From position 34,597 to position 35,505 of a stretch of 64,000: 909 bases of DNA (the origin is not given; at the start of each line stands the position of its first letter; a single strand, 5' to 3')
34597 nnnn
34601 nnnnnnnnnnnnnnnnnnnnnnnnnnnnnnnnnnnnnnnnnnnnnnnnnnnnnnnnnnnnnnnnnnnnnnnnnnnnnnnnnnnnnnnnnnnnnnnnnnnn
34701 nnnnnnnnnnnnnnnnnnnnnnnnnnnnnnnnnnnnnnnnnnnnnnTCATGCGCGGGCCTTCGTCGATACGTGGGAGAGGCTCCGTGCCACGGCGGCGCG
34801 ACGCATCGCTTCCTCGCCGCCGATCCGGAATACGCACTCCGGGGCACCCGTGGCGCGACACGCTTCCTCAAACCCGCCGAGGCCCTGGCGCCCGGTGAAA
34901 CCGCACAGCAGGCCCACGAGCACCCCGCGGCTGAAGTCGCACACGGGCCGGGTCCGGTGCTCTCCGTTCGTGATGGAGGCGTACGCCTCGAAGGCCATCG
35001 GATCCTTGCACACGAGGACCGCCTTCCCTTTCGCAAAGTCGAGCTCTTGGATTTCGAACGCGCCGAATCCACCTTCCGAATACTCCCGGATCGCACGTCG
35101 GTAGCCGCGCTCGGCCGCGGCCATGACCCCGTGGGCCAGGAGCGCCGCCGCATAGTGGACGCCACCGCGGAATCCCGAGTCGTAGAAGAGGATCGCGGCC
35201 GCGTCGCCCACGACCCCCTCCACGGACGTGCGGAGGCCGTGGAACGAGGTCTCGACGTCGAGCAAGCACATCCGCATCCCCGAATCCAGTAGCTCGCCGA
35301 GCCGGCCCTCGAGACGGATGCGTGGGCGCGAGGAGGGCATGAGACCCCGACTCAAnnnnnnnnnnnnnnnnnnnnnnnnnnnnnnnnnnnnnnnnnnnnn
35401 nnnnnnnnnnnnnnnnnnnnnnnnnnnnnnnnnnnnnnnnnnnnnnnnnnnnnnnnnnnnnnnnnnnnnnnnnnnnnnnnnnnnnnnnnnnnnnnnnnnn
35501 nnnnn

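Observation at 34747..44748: Two V4R-domain (hydrocarbon-binding family) proteins positioned as candidate sensors for the catabolic redox operons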

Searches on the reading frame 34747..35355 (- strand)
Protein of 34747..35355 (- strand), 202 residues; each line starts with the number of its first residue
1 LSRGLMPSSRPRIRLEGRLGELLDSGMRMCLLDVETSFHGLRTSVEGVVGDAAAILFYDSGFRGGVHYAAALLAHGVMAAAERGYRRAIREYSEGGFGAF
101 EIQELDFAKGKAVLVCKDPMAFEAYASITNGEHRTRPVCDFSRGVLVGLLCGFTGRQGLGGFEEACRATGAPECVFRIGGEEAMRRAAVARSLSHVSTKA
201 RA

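Call 5: search_protein_families(library=pfam, proteins=[window:34747-35355:-], max_evalue=0.01)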
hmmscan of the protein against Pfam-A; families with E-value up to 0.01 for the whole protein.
window:34747-35355:- (202 aa): 1 family
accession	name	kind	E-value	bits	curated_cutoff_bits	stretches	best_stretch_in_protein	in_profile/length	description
PF02830.23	V4R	-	1.8e-06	28.3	31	1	135-179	18-61/62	V4R domain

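Call 7: search_solved_structures(query=window:34747-35355:-, max_evalue=1, show_alignments=3)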
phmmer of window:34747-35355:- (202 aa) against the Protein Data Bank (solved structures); distinct sequences matched with E-value up to 1: 0.

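Call 9: find_homologous_proteins(query=window:34747-35355:-, max_evalue=0.001)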
Query window:34747-35355:- (202 aa): 35 proteins with E <= 0.001 among 1069 candidates.
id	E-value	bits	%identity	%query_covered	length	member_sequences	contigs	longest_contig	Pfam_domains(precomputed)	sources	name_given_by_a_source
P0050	6.2e-124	429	100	98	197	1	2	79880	PF02830.24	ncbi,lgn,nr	ncbi:MAG TPA: hypothetical protein VEY12_01175 [Thermoplasmata archaeon]|nr:hypothetical protein [Th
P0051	2.6e-99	349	82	98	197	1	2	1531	PF02830.24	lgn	-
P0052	1.5e-88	314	75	95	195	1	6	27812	-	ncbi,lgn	-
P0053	2.9e-87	309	72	97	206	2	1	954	-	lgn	-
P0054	7.4e-87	308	73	98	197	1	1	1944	PF02830.24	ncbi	-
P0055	1.1e-85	304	74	94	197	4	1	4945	PF02830.24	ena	-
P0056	7.8e-85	301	71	96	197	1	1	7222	PF02830.24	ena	-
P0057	2.6e-83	296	77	87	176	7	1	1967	PF02830.24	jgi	-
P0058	4.4e-83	296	69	97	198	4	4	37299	PF02830.24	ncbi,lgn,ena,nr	ncbi:MAG TPA: hypothetical protein HA326_00395 [Thermoplasmata archaeon]|nr:hypothetical protein [Th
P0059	1.3e-82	294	71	95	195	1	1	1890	PF02830.24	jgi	jgi:predicted hydrocarbon binding protein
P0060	1.1e-81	291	70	98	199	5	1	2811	PF02830.24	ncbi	-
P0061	1.2e-81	291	76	87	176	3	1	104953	-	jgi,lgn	jgi:predicted hydrocarbon binding protein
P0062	6.4e-81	289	70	98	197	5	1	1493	PF02830.24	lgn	-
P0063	9.3e-81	288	69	98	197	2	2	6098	-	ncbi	-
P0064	8.4e-80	285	75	87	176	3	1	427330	PF02830.24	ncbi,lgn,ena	-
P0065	9.9e-80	285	75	86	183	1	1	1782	PF02830.24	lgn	-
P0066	9.9e-80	285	68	96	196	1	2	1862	PF02830.24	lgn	-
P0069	1.9e-76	274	74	87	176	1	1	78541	PF02830.24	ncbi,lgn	-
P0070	1.0e-74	268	72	85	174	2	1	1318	PF02830.24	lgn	-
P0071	2.0e-74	267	68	90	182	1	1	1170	PF02830.24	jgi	jgi:predicted hydrocarbon binding protein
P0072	3.5e-74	267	71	86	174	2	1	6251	PF02830.24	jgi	jgi:predicted hydrocarbon binding protein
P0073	1.0e-73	265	72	85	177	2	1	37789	PF02830.24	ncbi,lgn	-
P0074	1.1e-73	265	71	87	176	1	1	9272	PF02830.24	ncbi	-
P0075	4.9e-73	263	71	83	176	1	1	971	PF02830.24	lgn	-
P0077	3.4e-71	257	69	87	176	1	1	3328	PF02830.24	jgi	jgi:predicted hydrocarbon binding protein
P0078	2.2e-70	254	67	87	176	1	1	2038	PF02830.24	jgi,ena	jgi:predicted hydrocarbon binding protein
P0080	3.5e-58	214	54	92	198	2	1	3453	PF02830.24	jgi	jgi:predicted hydrocarbon binding protein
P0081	9.0e-58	213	52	97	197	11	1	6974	PF02830.24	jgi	-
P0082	4.8e-54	201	50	89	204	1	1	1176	PF02830.24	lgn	-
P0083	7.9e-52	194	51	91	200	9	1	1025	PF02830.24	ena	-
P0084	2.9e-34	136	43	80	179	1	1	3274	PF02830.24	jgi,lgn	jgi:predicted hydrocarbon binding protein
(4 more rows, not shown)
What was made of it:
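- On V4R domain (Pfam PF02830 / COG1719): V4R-1 alone scores 28.3 bits, just below the threshold, but most of its orthologues carry a precomputed PF02830 hit (call 9).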

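Call 14: find_encoding_contigs(protein=P0064, flank=10000, max_places=1)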
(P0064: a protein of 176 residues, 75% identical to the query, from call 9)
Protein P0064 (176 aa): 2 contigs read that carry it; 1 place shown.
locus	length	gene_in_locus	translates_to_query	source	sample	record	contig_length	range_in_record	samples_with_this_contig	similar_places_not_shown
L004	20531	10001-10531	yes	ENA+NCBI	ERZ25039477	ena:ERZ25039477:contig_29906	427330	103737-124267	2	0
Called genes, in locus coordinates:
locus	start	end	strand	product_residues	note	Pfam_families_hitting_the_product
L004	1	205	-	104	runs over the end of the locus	PF14697:Fer4_21 (faint), PF13237:Fer4_10 (weak)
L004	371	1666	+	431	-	PF01266:DAO (weak), PF03486:HI0933_like (weak), PF07992:Pyr_redox_2 (weak), PF12831:FAD_oxidored (weak), PF13450:NAD_binding_8 (weak), PF01266:DAO, PF21162:ETFQO_UQ-bd (weak), PF26311:ETF-QO_FixC_C, +5 more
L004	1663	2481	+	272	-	PF01012:ETF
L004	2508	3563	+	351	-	PF01012:ETF, PF00766:ETF_alpha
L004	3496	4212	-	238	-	PF21948:LplA-B_cat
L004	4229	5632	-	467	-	PF00890:FAD_binding_2 (weak), PF01134:GIDA, PF01262:AlaDh_PNT_C (faint), PF07992:Pyr_redox_2, PF12831:FAD_oxidored, PF13738:Pyr_redox_3 (weak), PF00070:Pyr_redox, PF02852:Pyr_redox_dim, +3 more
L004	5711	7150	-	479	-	-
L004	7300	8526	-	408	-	PF00364:Biotin_lipoyl, PF25917:BSH_RND (weak), PF25984:BSH_YknX (faint), PF25997:BSH_YhbJ, PF02817:E3_binding, PF00198:2-oxoacid_dh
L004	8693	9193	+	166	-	-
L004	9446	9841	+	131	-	-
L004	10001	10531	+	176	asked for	PF02830:V4R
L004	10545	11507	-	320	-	PF02779:Transket_pyr, PF02780:Transketolase_C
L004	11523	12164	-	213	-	PF00515:TPR_1 (faint), PF07719:TPR_2 (faint), PF13428:TPR_14 (faint), PF13431:TPR_17 (faint), PF13432:TPR_16 (faint), PF14559:TPR_19 (faint), PF23914:TPR_CcmH_CycH (faint), PF13414:TPR_11 (faint)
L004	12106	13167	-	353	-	PF00676:E1_dh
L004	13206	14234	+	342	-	PF00892:EamA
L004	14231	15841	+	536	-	PF04675:DNA_ligase_A_N, PF01068:DNA_ligase_A_M, PF09414:RNA_ligase, PF04679:DNA_ligase_A_C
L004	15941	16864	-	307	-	PF00892:EamA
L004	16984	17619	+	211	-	-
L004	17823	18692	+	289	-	PF01210:NAD_Gly3P_dh_N (weak), PF02737:3HCDH_N, PF00725:3HCDH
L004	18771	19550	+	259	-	PF00378:ECH_1, PF16113:ECH_2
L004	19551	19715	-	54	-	-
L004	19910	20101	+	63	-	PF00833:Ribosomal_S17e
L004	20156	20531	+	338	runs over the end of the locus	PF00005:ABC_tran, PF13304:AAA_21 (weak), PF13732:DrrA1-3_C (weak)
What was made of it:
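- L004 lacks V4R-2 (call 14). V4R-2 is absent from L004, where the lipA/lipB/fix genes are intact (call 14).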

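Call 15: find_encoding_contigs(protein=P0058, flank=10000, max_places=1)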
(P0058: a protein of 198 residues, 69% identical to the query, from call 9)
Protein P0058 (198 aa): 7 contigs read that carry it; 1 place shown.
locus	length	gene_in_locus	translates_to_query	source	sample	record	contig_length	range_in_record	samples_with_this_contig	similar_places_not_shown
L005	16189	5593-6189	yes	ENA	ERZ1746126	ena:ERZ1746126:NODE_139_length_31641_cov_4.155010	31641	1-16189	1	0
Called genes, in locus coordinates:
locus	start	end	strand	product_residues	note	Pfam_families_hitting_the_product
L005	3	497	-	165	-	?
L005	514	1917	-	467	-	PF00890:FAD_binding_2 (weak), PF01134:GIDA, PF01262:AlaDh_PNT_C (faint), PF03486:HI0933_like (faint), PF07992:Pyr_redox_2, PF12831:FAD_oxidored, PF00070:Pyr_redox, PF02852:Pyr_redox_dim, +2 more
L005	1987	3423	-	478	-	-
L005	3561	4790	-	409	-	PF00364:Biotin_lipoyl, PF25917:BSH_RND (weak), PF25984:BSH_YknX (faint), PF25997:BSH_YhbJ, PF25919:BSH_CusB (faint), PF02817:E3_binding, PF00198:2-oxoacid_dh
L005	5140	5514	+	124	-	-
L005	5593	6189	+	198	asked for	PF02830:V4R (weak)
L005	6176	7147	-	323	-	PF02779:Transket_pyr, PF02780:Transketolase_C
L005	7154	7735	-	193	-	PF00515:TPR_1 (weak), PF07719:TPR_2 (weak), PF13424:TPR_12 (weak), PF13432:TPR_16, PF13414:TPR_11 (weak), PF14559:TPR_19 (weak), PF00515:TPR_1 (weak), PF07719:TPR_2 (weak), +4 more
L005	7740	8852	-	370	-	PF00676:E1_dh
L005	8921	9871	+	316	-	PF00892:EamA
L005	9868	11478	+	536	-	PF04675:DNA_ligase_A_N, PF01068:DNA_ligase_A_M, PF04679:DNA_ligase_A_C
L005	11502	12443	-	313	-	PF00892:EamA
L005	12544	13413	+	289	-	PF01210:NAD_Gly3P_dh_N (weak), PF02737:3HCDH_N, PF00725:3HCDH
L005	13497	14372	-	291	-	-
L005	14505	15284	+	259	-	PF00378:ECH_1, PF16113:ECH_2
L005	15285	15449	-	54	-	-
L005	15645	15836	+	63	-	PF00833:Ribosomal_S17e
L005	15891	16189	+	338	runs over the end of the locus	PF00005:ABC_tran, PF13304:AAA_21 (weak), PF13732:DrrA1-3_C (weak)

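Call 16: find_encoding_contigs(protein=P0081, flank=10000, max_places=1)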
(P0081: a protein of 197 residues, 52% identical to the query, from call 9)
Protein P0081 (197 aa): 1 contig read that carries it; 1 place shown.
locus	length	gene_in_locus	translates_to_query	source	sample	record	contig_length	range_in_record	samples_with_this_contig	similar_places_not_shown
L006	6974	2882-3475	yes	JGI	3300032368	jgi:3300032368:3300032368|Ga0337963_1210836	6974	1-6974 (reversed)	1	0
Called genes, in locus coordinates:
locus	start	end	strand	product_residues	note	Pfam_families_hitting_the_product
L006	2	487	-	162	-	?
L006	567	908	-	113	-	-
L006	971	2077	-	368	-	PF07690:MFS_1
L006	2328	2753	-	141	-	PF02566:OsmC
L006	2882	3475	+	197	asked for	PF02830:V4R (weak)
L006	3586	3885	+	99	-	-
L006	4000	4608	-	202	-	-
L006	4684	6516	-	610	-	PF17297:PEPCK_N, PF01293:PEPCK_ATP, PF00821:PEPCK_GTP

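Call 36: predict_structure(alignment_id=A2)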
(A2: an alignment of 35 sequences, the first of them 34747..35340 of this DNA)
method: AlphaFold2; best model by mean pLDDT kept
length: 197 residues; sequences in the alignment: 35
mean_pLDDT: 86.2   pTM: 0.82
mean pLDDT of the five models: 86.2, 85.8, 85.2, 85.2, 80.4
residues with pLDDT >= 90: 133; 70-90: 27; 50-70: 31; < 50: 6
segments of 3 or more residues with pLDDT < 50: 194-197
pLDDT, mean of each block of 10 residues (from residue 1): 53 64 67 92 93 96 94 96 94 95 97 91 91 96 98 94 95 88 71 51
secondary structure, 60 per line:
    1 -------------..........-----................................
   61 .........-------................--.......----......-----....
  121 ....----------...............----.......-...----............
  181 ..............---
elements in order: H14-23 H29-69 H77-92 E95-101 E106-111 H117-124 H135-149 E154-160 E169-175 H176-194
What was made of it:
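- On XylR/DmpR/MopR-type aromatic-sensing sigma54 activators: V4R-1 has helices there instead (call 36).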

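Call 40: fold_search(model_id=the predicted structure, library=pdb)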
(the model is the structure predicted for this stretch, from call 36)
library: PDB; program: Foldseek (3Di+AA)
matches with E <= 10: 129; with E <= 0.001: 20
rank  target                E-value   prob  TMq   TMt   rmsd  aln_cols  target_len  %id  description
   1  5frw_B                8.0e-08  1.00  0.66  0.66   2.6       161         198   22  crystal structure of the phenol-responsive sensory domain of the transcription activator PoxR with Phenol (released 2016-04-06)
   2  6iy8_C                1.1e-07  1.00  0.65  0.29   2.9       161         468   23  DmpR-phenol complex of Pseudomonas putida (released 2020-06-10)
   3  5frw_A                1.2e-07  1.00  0.63  0.62   3.0       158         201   22  crystal structure of the phenol-responsive sensory domain of the transcription activator PoxR with Phenol (released 2016-04-06)
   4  5frv_A                1.4e-07  1.00  0.66  0.65   2.6       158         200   20  crystal structure of the phenol-responsive sensory domain of the transcription activator PoxR in complex with 4-methyl (released 2016-03-30)
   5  6iy8_A                2.0e-07  1.00  0.68  0.30   2.4       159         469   23  DmpR-phenol complex of Pseudomonas putida (released 2020-06-10)
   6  5frz_A                2.2e-07  1.00  0.66  0.67   3.1       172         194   21  crystal structure of the phenol-responsive sensory domain of the transcription activator PoxR with 3,4-dimethylphenol (released 2016-03-30)
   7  5fru_A                3.8e-07  1.00  0.65  0.66   2.6       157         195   22  crystal structure of the phenol-responsive sensory domain of the transcription activator PoxR (released 2016-03-30)
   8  6iy8_B                4.4e-07  1.00  0.66  0.29   2.7       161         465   24  DmpR-phenol complex of Pseudomonas putida (released 2020-06-10)
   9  5frx_A                5.0e-07  1.00  0.68  0.69   3.7       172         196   21  crystal structure of the phenol-responsive sensory domain of the transcription activator PoxR in complex with 4-nitrop (released 2016-03-30)
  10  5kbe_A                6.2e-07  1.00  0.64  0.64   2.9       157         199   18  CRYSTAL STRUCTURE OF THE AROMATIC SENSOR DOMAIN OF MOPR IN COMPLEX WITH PHENOL (released 2016-07-13)
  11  7vqf                  8.1e-07  1.00  0.66  0.67   2.4       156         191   17  Phenol binding protein, MopR (released 2022-09-07)
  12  5kbh_A                8.6e-07  1.00  0.68  0.66   4.8       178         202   16  CRYSTAL STRUCTURE OF THE AROMATIC SENSOR DOMAIN OF MOPR IN COMPLEX WITH 3-CHLORO-PHENOL (released 2016-07-13)
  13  5kbg_A                1.7e-06  1.00  0.65  0.63   2.6       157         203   17  CRYSTAL STRUCTURE OF THE AROMATIC SENSOR DOMAIN OF MOPR IN COMPLEX WITH OCRESOL (released 2016-07-13)
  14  5kbi_A                3.6e-06  1.00  0.66  0.65   5.0       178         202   17  CRYSTAL STRUCTURE OF THE AROMATIC SENSOR DOMAIN OF MOPR IN COMPLEX WITH CATACHOL (released 2016-07-13)
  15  5kbe_B                4.5e-06  1.00  0.64  0.62   2.9       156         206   18  CRYSTAL STRUCTURE OF THE AROMATIC SENSOR DOMAIN OF MOPR IN COMPLEX WITH PHENOL (released 2016-07-13)
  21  6aq3_C                1.1e-03  1.00  0.50  0.57   5.8       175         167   13  Crystal structure of a trafficking protein particle complex subunit 3 from Naegleria fowleri covalently bound to palmi (released 2017-08-30)
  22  6aq3_E                1.2e-03  1.00  0.53  0.60   5.3       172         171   12  Crystal structure of a trafficking protein particle complex subunit 3 from Naegleria fowleri covalently bound to palmi (released 2017-08-30)
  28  6aq3_A                2.5e-03  1.00  0.52  0.60   5.5       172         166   13  Crystal structure of a trafficking protein particle complex subunit 3 from Naegleria fowleri covalently bound to palmi (released 2017-08-30)
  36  6aq3_B                4.8e-03  1.00  0.49  0.55   6.0       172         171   14  Crystal structure of a trafficking protein particle complex subunit 3 from Naegleria fowleri covalently bound to palmi (released 2017-08-30)
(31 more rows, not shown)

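Call 54: find_encoding_contigs(protein=P0084, flank=10000, max_places=1)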
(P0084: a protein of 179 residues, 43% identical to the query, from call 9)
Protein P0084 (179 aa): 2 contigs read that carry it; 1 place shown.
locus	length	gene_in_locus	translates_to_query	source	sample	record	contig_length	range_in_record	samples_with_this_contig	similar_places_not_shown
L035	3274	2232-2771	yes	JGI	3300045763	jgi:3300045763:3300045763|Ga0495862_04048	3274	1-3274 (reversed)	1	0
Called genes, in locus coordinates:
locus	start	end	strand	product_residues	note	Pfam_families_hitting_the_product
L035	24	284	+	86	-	-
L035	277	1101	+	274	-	PF00005:ABC_tran, PF02463:SMC_N (weak), PF13304:AAA_21 (weak)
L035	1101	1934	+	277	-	PF02361:CbiQ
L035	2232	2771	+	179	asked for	PF02830:V4R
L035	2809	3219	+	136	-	PF03259:Robl_LC7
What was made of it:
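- A distant V4R-1-like gene lies next to a Robl_LC7 gene (L035, call 54).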

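Call 63: search_protein_families(library=pfam, proteins=[L005:5140-5514:+, L004:9446-9841:+, L004:8693-9193:+], max_evalue=0.01)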
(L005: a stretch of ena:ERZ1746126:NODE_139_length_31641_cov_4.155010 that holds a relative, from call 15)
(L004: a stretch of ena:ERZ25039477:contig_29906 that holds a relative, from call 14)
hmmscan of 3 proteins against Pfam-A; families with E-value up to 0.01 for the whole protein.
L005:5140-5514:+ (124 aa): 2 families
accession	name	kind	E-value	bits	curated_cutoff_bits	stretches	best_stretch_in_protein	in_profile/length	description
PF09900.14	DUF2127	-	0.00027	21.7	24.3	1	33-95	61-123/140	Predicted membrane protein (DUF2127)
PF23636.1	DUF7144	-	0.0016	19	27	1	2-98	5-105/115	Domain of unknown function (DUF7144)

L004:9446-9841:+ (131 aa): 1 family
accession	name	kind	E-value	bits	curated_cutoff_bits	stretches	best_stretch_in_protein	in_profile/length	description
PF23636.1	DUF7144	-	0.00015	22.3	27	1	11-94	7-90/115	Domain of unknown function (DUF7144)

L004:8693-9193:+ (166 aa): 0 families
